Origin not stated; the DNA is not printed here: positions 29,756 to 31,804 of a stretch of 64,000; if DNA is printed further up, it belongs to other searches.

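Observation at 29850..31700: Lower-GC insertion carrying a sulfatase/LTA-synthase-like membrane enzyme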

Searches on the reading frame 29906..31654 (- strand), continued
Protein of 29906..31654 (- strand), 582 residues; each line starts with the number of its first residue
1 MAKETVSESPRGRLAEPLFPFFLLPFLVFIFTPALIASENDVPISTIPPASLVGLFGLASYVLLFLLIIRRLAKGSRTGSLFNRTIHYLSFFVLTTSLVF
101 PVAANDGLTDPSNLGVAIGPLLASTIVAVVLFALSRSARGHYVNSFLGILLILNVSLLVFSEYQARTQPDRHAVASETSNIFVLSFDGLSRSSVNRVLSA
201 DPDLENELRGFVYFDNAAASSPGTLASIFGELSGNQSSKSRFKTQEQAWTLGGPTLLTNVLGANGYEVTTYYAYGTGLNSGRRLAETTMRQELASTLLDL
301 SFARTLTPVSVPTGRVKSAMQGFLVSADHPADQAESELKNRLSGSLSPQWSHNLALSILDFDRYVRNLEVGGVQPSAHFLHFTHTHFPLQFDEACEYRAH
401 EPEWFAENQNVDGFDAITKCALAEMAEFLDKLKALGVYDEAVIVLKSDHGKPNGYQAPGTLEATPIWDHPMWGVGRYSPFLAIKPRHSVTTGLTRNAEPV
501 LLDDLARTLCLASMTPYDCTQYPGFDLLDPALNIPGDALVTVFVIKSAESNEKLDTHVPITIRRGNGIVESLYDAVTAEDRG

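Call 18: search_solved_structures(query=A1, max_evalue=1, show_alignments=3)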
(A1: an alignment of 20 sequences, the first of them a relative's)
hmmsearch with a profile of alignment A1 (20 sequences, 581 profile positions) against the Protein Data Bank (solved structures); distinct sequences matched with E-value up to 1: 13.
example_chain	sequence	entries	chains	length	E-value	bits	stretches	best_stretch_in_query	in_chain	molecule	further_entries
4uop_A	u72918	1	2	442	0.025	16.4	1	419-447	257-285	LIPOTEICHOIC ACID PRIMASE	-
2gsk_A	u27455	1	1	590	0.045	15.6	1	231-294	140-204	Vitamin B12 transporter btuB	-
3rgn_A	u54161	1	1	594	0.045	15.6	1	231-294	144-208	Vitamin B12 transporter BtuB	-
1nqe_A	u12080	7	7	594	0.045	15.6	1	231-294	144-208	Vitamin B12 receptor | Vitamin B12 transporter btuB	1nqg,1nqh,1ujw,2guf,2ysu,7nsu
3m8b_A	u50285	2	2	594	0.045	15.6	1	231-294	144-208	Vitamin B12 transporter btuB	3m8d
1nqf_A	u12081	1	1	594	0.057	15.3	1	231-294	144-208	Vitamin B12 receptor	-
9fvt_A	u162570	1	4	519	0.091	14.6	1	425-449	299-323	Sulfatase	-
8di0_A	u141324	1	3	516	0.15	13.9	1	421-449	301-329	Arylsulfatase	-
7oz8_AAA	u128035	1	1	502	0.16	13.8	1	421-449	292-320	Choline-sulfatase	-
3rgm_A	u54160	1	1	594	0.33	12.8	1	231-294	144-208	Vitamin B12 transporter BtuB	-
9bau_A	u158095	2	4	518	0.49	12.2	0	425-449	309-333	S1_15B sulfatase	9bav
6j66_A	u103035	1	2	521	0.5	12.2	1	421-449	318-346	Chondroitin sulfate/dermatan sulfate 4-O-endosulfatase protein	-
6s21_A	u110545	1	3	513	0.85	11.4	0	421-451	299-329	Endo-4-O-sulfatase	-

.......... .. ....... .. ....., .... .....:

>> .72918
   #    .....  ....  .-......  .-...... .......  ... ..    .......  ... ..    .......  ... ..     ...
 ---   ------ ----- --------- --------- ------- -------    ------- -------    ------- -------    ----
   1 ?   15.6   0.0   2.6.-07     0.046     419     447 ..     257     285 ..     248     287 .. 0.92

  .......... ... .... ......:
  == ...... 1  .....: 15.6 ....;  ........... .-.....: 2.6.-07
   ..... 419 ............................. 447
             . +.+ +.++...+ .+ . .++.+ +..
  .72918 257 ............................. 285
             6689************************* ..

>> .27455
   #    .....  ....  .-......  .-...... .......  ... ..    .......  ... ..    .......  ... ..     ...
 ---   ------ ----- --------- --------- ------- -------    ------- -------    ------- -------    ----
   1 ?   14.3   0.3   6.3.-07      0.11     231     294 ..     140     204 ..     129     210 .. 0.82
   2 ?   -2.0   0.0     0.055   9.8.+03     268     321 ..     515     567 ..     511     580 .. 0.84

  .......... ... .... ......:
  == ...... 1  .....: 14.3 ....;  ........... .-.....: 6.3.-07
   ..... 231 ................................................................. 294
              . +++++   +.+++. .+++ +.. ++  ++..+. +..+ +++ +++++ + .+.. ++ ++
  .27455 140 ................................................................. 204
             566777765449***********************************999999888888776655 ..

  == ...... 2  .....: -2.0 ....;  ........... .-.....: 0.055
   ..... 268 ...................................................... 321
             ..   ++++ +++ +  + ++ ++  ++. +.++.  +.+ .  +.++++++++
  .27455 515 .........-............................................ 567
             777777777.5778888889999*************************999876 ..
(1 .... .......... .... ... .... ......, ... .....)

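Call 25: predict_structure(alignment_id=A1)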
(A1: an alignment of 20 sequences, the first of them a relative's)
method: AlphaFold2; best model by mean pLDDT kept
length: 582 residues; sequences in the alignment: 20
mean_pLDDT: 87.3   pTM: 0.86
mean pLDDT of the five models: 87.3, 86.1, 84.8, 83.8, 83.5
residues with pLDDT >= 90: 333; 70-90: 197; 50-70: 33; < 50: 19
segments of 3 or more residues with pLDDT < 50: 1-15, 166-169
pLDDT, mean of each block of 10 residues (from residue 1): 42 57 92 85 76 92 94 88 92 92 71 85 95 87 85 80 54 89 96 96 96 96 91 78 81 90 95 88 74 84 90 85 71 84 85 89 94 93 94 96 96 97 98 97 97 91 89 92 93 94 97 94 93 93 88 83 93 86 55
secondary structure, 60 per line:
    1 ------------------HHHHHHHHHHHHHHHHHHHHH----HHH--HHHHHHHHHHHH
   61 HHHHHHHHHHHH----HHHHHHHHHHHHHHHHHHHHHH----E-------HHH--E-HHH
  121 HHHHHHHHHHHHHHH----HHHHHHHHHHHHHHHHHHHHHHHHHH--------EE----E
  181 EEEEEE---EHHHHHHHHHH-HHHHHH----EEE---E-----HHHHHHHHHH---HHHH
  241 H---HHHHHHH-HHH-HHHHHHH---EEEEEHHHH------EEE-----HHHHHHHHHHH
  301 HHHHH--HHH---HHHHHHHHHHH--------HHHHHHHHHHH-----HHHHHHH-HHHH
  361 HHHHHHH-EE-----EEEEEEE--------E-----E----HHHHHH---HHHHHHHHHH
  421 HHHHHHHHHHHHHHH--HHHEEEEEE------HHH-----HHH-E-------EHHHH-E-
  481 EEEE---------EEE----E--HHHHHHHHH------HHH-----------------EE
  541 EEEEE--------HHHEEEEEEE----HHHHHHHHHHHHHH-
elements in order: H19-39 H49-72 H77-98 H118-135 H140-165 E180-186 H191-200 H202-207 E212-214 H224-233 H237-241 H245-251 H257-263 E267-271 H272-275 E282-284 H290-305 H314-324 H333-343 H349-355 H357-367 E376-382 H402-407 H411-435 E441-446 H474-477 E481-484 E494-496 H504-512 E539-545 E557-563 H568-581

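Call 29: fold_search(model_id=the predicted structure, library=pdb)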
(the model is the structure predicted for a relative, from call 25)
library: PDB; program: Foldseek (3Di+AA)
matches with E <= 10: 561; with E <= 0.001: 256
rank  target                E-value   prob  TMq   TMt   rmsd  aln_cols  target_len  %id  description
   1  6xlp_A                1.4e-10  1.00  0.35  0.35  17.3       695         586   13  Structure of the essential inner membrane lipopolysaccharide-PbgA complex (released 2020-08-26)
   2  9hh4_C                3.5e-09  1.00  0.41  0.49   7.8       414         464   14  Crystal structure of the family S1_19 carrageenan sulfatase ZgCgsA from Zobellia galactanivorans in complex with hybri (released 2025-06-04)
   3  6vat_F                6.9e-09  1.00  0.34  0.55   8.7       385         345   14  Structure of the periplasmic domain of YejM from Salmonella typhimurium (released 2020-08-26)
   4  6vat_C                7.6e-09  1.00  0.35  0.56   9.4       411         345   13  Structure of the periplasmic domain of YejM from Salmonella typhimurium (released 2020-08-26)
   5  9hh2_A                8.0e-09  1.00  0.41  0.50   7.5       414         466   14  Crystal structure of the family S1_19 carrageenan sulfatase ZgCgsA from Zobellia galactanivorans in complex with hybri (released 2025-06-04)
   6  9hh3_A                8.3e-09  1.00  0.40  0.49   7.7       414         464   14  Structure of the apo ZgCgsA carrageenan-sulfatase (S1_19) from the marine bacterium Zobellia galactanivorans (released 2025-06-04)
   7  9hh2_B                8.8e-09  1.00  0.41  0.50   7.4       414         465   14  Crystal structure of the family S1_19 carrageenan sulfatase ZgCgsA from Zobellia galactanivorans in complex with hybri (released 2025-06-04)
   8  6v8q_A                1.2e-08  1.00  0.35  0.35  16.4       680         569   13  Structure of an inner membrane protein required for PhoPQ regulated increases in outer membrane cardiolipin (released 2020-03-18)
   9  6b0j_A                1.3e-08  1.00  0.39  0.49   9.1       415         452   16  Crystal structure of Ps i-CgsB in complex with k-i-k-neocarrahexaose (released 2018-03-14)
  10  5i5h                  1.4e-08  1.00  0.35  0.58   9.8       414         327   14  Ecoli global domain 245-586 (released 2016-08-17)
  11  6vat_E                1.4e-08  1.00  0.34  0.54   9.5       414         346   13  Structure of the periplasmic domain of YejM from Salmonella typhimurium (released 2020-08-26)
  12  9nww_B                1.7e-08  1.00  0.30  0.33  16.3       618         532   13  Single-particle cryo-EM structure of the first variant of mobilized colistin resistance (MCR-1) in its ligand-bound st (released 2025-12-17)
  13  6vc7_A                2.1e-08  1.00  0.37  0.59   8.7       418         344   14  Structure of the F349A mutant of the periplasmic domain of YejM from Salmonella typhimurium (released 2020-08-26)
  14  6vat_A                2.1e-08  1.00  0.34  0.54  10.2       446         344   13  Structure of the periplasmic domain of YejM from Salmonella typhimurium (released 2020-08-26)
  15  6b0j_B                2.7e-08  1.00  0.39  0.49   9.1       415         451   16  Crystal structure of Ps i-CgsB in complex with k-i-k-neocarrahexaose (released 2018-03-14)
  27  4uop_B                5.2e-08  1.00  0.33  0.44  11.0       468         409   13  Crystal structure of the lipoteichoic acid synthase LtaP from Listeria monocytogenes (released 2014-08-27)
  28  4uop_A                5.5e-08  1.00  0.33  0.45  10.8       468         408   13  Crystal structure of the lipoteichoic acid synthase LtaP from Listeria monocytogenes (released 2014-08-27)
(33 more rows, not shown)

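Call 43: find_related_loci(query=A1, collection=metagenome_contigs, flank=8000)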
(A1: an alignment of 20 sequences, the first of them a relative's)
Query A1 (582 aa) in metagenome_contigs; peptide patterns used: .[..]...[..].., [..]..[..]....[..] (x = any residue, [..] = any of these).
290 stretches matched a pattern; 17 encode a relative of the query (tblastn E <= 1e-3); 17 distinct loci.
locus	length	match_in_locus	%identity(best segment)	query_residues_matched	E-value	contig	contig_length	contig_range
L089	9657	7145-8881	35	3-579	2e-114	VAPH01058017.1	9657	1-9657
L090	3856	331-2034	35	17-581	2e-112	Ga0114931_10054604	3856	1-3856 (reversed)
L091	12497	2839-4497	37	29-580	2e-109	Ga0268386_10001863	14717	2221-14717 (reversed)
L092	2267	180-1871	35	23-580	8e-112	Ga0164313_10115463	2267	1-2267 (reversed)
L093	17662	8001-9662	38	23-578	2e-105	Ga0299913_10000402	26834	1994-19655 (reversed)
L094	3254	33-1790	36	18-581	5e-101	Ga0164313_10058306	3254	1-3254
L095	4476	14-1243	43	164-576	2e-99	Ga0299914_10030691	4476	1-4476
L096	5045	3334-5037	36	14-569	3e-95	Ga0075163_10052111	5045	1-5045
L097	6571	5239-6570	40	80-526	4e-88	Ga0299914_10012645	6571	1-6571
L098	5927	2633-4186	35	68-579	2e-80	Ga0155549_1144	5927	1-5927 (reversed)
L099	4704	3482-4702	40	30-433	8e-74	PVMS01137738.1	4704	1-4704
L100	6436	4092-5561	32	88-576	4e-71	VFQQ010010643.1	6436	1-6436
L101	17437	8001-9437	32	87-562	2e-67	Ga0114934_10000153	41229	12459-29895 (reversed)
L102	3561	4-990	37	261-579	5e-66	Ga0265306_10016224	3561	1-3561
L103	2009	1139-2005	32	20-307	2e-35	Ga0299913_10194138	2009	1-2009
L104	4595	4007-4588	34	20-211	9e-19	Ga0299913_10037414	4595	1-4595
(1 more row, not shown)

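Call 48: search_protein_families(library=pfam, alignment_id=A2, max_evalue=0.00001)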
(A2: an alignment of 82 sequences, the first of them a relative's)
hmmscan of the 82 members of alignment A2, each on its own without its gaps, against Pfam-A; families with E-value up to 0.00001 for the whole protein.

A. member 1, L002:844-2991:- (715 aa): 1 family
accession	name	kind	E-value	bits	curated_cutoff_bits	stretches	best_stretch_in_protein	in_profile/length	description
PF02518.31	HATPase_c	-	8.4e-09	36.3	26.4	1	623-709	5-109/111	Histidine kinase-, DNA gyrase B-, and HSP90-like ATPase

B. families by the number of members that match (of 82 scanned): 99 families (the first 25 are shown)
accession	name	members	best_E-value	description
PF13439.12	Glyco_transf_4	6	1.1e-20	Glycosyltransferase Family 4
PF00534.26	Glycos_transf_1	5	7.1e-31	Glycosyl transferases group 1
PF13692.12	Glyco_trans_1_4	5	2.1e-28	Glycosyl transferases group 1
PF13579.12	Glyco_trans_4_4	4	9e-16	Glycosyl transferase 4-like domain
PF01943.22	Polysacc_synt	3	4e-26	Polysaccharide biosynthesis protein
PF13440.11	Polysacc_synt_3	3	1.2e-18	Polysaccharide biosynthesis protein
PF13649.12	Methyltransf_25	3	6.5e-12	Methyltransferase domain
PF13847.12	Methyltransf_31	3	3.6e-09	Methyltransferase domain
PF01370.27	Epimerase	2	2.9e-58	NAD dependent epimerase/dehydratase family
PF01266.30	DAO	2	3.7e-26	FAD dependent oxidoreductase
PF00881.29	Nitroreductase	2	2.9e-24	Nitroreductase family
PF00535.33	Glycos_transf_2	2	1e-23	Glycosyl transferase family 2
PF04230.19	PS_pyruv_trans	2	1.5e-21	Polysaccharide pyruvyl transferase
PF08241.18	Methyltransf_11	2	1.1e-17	Methyltransferase domain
PF05050.19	Methyltransf_21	2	1.7e-17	Methyltransferase FkbM domain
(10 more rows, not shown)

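Call 50: search_protein_families(library=pfam, proteins=[L089:5838-6842:+, L089:4749-5432:-, L089:3250-4749:-, L101:6635-7774:+, L101:5961-6632:+, L101:3645-5792:+, L101:9935-11098:+, L101:11243-11881:-, L101:11793-12872:-, L090:2098-3660:-], max_evalue=0.0001)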
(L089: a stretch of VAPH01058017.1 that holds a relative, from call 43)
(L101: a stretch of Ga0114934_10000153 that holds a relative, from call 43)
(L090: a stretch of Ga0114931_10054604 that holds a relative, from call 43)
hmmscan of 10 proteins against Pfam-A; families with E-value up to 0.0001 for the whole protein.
L089:5838-6842:+ (335 aa): 7 families
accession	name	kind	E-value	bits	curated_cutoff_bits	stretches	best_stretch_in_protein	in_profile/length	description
PF01370.27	Epimerase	-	2.9e-58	197.6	20.9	1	3-237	1-233/240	NAD dependent epimerase/dehydratase family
PF16363.11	GDP_Man_Dehyd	-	3.5e-51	175.1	27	1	4-323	1-330/332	GDP-mannose 4,6 dehydratase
PF04321.23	RmlD_sub_bind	-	4.5e-18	65.8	27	1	1-185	1-154/287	RmlD substrate binding domain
PF01073.25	3Beta_HSD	-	9e-17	61.4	22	1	4-284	1-272/280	3-beta hydroxysteroid dehydrogenase/isomerase family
PF02719.21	Polysacc_synt_2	-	8.8e-14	51.8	20.2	1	3-165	1-151/293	Polysaccharide biosynthesis protein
PF07993.18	NAD_binding_4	-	1.7e-06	27.8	20.1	0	74-183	86-208/258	Male sterility protein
PF13460.12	NAD_binding_10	-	1.4e-05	25.5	27.2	1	7-160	1-129/184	NAD(P)H-binding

L089:4749-5432:- (227 aa): 0 families

L089:3250-4749:- (499 aa): 0 families

L101:6635-7774:+ (380 aa): 1 family
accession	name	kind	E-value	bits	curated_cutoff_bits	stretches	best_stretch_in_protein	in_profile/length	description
PF04464.20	Glyphos_transf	-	1.2e-11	44.7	22.1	1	144-299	138-292/367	CDP-Glycerol:Poly(glycerophosphate) glycerophosphotransferase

L101:5961-6632:+ (224 aa): 5 families
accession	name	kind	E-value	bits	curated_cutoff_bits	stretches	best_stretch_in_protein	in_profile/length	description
PF13847.12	Methyltransf_31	-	2.9e-08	34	27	1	43-130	2-84/145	Methyltransferase domain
PF13649.12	Methyltransf_25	-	4.5e-07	30.9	27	1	48-107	1-61/97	Methyltransferase domain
PF08242.18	Methyltransf_12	-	1.4e-05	26.2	30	1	49-137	1-81/98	Methyltransferase domain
PF08241.18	Methyltransf_11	-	2.7e-05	25.2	21.2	1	50-103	2-53/95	Methyltransferase domain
PF05724.17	TPMT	-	9.2e-05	22.6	26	0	52-149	45-144/218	Thiopurine S-methyltransferase (TPMT)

L101:3645-5792:+ (716 aa): 1 family
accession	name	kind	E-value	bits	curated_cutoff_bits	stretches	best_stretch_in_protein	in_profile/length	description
PF00884.28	Sulfatase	-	1.2e-05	25.2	25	1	188-470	1-269/301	Sulfatase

L101:9935-11098:+ (388 aa): 1 family
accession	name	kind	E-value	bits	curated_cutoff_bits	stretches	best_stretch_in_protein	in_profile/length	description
PF02096.25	60KD_IMP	-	1.1e-26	94.1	35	1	187-387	1-162/163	60Kd inner membrane protein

L101:11243-11881:- (212 aa): 3 families
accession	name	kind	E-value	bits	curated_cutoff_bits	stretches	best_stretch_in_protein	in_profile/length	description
PF06962.18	rRNA_methylase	-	2.6e-39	134.7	22.7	1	70-209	1-137/137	Putative rRNA methylase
PF13847.12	Methyltransf_31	-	2.4e-05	24.5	27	1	47-94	8-55/145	Methyltransferase domain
PF01795.25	Methyltransf_5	-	4.8e-05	23.4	27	0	41-126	19-101/309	MraW methylase family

L101:11793-12872:- (359 aa): 1 family
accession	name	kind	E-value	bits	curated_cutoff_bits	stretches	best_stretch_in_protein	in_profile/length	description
PF01266.30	DAO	-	3.7e-26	92.9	27.9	1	7-333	1-350/353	FAD dependent oxidoreductase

L090:2098-3660:- (520 aa): 0 families

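Call 51: search_protein_families(library=pfam, proteins=[L098:1313-2272:+, L098:5011-5409:-, L100:3131-3514:-, L100:2338-2958:-, L100:917-2371:+, L100:5675-5986:+, L095:1262-1690:-, L095:1764-3575:-, L096:289-2982:-, L104:2490-3314:-], max_evalue=0.0001)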
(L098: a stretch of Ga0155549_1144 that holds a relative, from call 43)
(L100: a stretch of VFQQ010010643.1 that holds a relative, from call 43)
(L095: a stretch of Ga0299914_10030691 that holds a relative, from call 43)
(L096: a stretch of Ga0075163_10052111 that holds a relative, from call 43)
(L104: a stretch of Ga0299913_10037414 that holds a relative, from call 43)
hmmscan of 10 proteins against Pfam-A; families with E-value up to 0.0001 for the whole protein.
L098:1313-2272:+ (320 aa): 0 families

L098:5011-5409:- (132 aa): 0 families

L100:3131-3514:- (127 aa): 0 families

L100:2338-2958:- (206 aa): 1 family
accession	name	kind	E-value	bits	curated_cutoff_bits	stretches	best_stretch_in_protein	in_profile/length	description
PF02245.21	Pur_DNA_glyco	-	7.8e-63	211.5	27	1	15-184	1-180/181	Methylpurine-DNA glycosylase (MPG)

L100:917-2371:+ (485 aa): 2 families
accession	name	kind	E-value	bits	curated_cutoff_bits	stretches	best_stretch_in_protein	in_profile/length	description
PF00248.27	Aldo_ket_red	-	3.1e-56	191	24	1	18-313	1-289/291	Aldo/keto reductase family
PF01042.26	Ribonuc_L-PSP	-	3.2e-21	76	27.3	1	372-484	6-120/121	Endoribonuclease L-PSP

L100:5675-5986:+ (104 aa): 0 families

L095:1262-1690:- (142 aa): 0 families

L095:1764-3575:- (603 aa): 5 families
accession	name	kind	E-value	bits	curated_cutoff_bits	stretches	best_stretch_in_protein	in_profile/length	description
PF12806.12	Acyl-CoA_dh_C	-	5.3e-24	85.2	30.3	1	472-599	3-124/124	Acetyl-CoA dehydrogenase C-terminal like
PF00441.29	Acyl-CoA_dh_1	-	1.1e-23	84.4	22.4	1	333-453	34-144/150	Acyl-CoA dehydrogenase, C-terminal domain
PF02770.24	Acyl-CoA_dh_M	-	3.4e-16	59.6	33.3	1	159-266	2-94/97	Acyl-CoA dehydrogenase, middle domain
PF22924.1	ACOX_C_alpha1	-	7.8e-06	26.2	27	1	293-447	6-157/169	Acyl-CoA oxidase, C-alpha1 domain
PF08028.16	Acyl-CoA_dh_2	-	1.2e-05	26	22.7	1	338-446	26-132/134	Acyl-CoA dehydrogenase, C-terminal domain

L096:289-2982:- (897 aa): 0 families

L104:2490-3314:- (274 aa): 0 families
